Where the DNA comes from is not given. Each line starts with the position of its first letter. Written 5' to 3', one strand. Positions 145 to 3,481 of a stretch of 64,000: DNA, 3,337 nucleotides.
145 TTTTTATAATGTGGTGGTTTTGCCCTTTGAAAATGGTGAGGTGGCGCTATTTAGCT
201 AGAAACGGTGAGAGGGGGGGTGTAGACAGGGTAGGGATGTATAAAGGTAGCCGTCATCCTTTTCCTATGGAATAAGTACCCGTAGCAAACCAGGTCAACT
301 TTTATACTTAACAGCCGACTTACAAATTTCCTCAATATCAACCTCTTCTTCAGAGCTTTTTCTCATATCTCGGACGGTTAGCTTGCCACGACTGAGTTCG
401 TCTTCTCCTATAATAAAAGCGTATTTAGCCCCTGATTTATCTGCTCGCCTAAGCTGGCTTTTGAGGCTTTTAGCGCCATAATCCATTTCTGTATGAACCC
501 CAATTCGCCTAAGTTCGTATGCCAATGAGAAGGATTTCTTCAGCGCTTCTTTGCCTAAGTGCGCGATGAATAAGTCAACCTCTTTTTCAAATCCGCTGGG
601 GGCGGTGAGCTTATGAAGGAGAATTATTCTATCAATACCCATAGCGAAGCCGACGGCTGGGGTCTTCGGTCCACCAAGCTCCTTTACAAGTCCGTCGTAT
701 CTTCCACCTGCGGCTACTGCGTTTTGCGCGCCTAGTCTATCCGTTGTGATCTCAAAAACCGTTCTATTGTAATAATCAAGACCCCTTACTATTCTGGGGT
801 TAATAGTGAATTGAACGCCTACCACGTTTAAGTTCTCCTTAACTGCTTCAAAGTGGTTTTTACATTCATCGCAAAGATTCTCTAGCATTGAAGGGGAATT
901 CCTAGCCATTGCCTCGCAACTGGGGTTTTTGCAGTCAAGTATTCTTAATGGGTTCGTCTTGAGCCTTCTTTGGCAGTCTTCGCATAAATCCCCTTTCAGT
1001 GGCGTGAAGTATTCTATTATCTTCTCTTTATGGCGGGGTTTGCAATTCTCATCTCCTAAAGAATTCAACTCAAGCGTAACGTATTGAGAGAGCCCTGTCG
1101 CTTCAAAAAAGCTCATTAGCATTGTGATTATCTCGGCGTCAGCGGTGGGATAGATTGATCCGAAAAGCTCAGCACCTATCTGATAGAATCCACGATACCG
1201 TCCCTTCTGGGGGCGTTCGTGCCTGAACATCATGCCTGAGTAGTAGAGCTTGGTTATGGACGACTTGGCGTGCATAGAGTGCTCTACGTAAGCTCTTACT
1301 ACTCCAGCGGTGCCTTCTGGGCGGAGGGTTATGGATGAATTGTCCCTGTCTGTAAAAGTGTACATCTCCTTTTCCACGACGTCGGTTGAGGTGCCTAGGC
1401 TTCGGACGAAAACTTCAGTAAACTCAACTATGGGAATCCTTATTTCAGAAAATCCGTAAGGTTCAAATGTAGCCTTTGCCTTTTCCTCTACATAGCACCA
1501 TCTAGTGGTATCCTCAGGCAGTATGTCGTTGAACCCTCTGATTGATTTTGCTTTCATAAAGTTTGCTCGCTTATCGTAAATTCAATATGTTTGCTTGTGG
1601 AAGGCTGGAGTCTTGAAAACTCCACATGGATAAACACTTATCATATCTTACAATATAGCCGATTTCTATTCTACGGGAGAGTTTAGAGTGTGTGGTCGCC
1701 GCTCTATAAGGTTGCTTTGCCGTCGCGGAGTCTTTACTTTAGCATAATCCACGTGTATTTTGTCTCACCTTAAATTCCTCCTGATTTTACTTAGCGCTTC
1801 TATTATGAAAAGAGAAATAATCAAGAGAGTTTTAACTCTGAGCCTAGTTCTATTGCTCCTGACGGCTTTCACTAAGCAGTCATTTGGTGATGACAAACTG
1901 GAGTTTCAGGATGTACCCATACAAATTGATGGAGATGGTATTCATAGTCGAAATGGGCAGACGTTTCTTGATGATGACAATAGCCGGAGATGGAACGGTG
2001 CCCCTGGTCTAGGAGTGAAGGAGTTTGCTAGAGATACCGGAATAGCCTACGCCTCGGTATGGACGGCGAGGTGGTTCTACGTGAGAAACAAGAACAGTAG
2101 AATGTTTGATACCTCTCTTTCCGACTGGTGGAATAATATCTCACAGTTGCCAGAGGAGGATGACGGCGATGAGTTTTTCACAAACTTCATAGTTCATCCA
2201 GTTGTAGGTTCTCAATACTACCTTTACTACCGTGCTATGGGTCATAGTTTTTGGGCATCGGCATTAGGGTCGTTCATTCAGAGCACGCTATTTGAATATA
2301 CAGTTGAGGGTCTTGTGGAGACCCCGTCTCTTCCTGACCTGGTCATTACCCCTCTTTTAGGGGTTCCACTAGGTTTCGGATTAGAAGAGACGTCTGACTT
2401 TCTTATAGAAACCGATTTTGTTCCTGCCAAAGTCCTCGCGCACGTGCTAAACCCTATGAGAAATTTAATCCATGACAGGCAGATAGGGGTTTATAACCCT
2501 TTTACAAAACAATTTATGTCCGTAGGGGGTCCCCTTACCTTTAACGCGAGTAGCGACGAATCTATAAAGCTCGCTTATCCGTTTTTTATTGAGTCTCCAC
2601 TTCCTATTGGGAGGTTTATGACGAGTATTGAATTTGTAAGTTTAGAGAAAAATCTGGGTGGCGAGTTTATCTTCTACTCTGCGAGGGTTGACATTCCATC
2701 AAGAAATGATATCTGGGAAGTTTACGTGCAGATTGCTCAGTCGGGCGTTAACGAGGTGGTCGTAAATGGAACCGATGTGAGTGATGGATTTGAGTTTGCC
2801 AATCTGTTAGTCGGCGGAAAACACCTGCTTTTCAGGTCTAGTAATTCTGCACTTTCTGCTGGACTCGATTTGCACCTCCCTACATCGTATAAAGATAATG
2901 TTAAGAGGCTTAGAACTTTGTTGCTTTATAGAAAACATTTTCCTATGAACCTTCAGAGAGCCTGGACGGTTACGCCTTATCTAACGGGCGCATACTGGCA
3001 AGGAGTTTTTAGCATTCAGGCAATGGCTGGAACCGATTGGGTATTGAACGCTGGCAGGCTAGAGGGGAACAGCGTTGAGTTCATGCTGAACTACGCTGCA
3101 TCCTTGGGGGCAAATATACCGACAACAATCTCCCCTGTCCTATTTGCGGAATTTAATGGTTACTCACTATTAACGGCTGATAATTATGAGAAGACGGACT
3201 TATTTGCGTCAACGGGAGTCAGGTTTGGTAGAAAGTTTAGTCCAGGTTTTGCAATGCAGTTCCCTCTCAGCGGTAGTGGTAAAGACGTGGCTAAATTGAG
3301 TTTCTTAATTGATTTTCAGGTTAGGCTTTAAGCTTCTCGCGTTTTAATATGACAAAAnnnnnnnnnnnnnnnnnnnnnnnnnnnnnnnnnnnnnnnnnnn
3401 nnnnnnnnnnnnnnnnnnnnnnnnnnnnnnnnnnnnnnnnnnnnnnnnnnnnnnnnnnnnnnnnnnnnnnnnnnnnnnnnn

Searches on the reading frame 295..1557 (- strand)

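Call 44: search_protein_families(library=pfam, proteins=[window:295-1557:-], max_evalue=0.00001)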
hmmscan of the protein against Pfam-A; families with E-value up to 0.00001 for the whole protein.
window:295-1557:- (420 aa): 3 families
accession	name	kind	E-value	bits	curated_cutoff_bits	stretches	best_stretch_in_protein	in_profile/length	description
PF13393.11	tRNA-synt_His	-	1.9e-48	165.7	25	1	8-311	1-308/308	Histidyl-tRNA synthetase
PF00587.30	tRNA-synt_2b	-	1.2e-16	61.7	29.3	1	66-313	1-173/179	tRNA synthetase class II core domain (G, H, P, S and T)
PF03129.25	HGTP_anticodon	-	1.6e-15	57.5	21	1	330-412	3-88/94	Anticodon binding domain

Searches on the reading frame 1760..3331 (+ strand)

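Call 25: search_protein_families(library=ncbifam, proteins=[window:1760-3331:+])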
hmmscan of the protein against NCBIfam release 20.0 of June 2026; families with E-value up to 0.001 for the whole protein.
window:1760-3331:+ (523 aa): 0 families

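Call 44: search_protein_families(library=pfam, proteins=[window:1760-3331:+], max_evalue=0.00001)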
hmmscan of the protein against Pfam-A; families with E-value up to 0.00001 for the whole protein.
window:1760-3331:+ (523 aa): 1 family
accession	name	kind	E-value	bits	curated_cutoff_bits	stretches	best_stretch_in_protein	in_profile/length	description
PF13084.11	DUF3943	-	2.9e-24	85.4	27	1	135-233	5-108/108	Domain of unknown function (DUF3943)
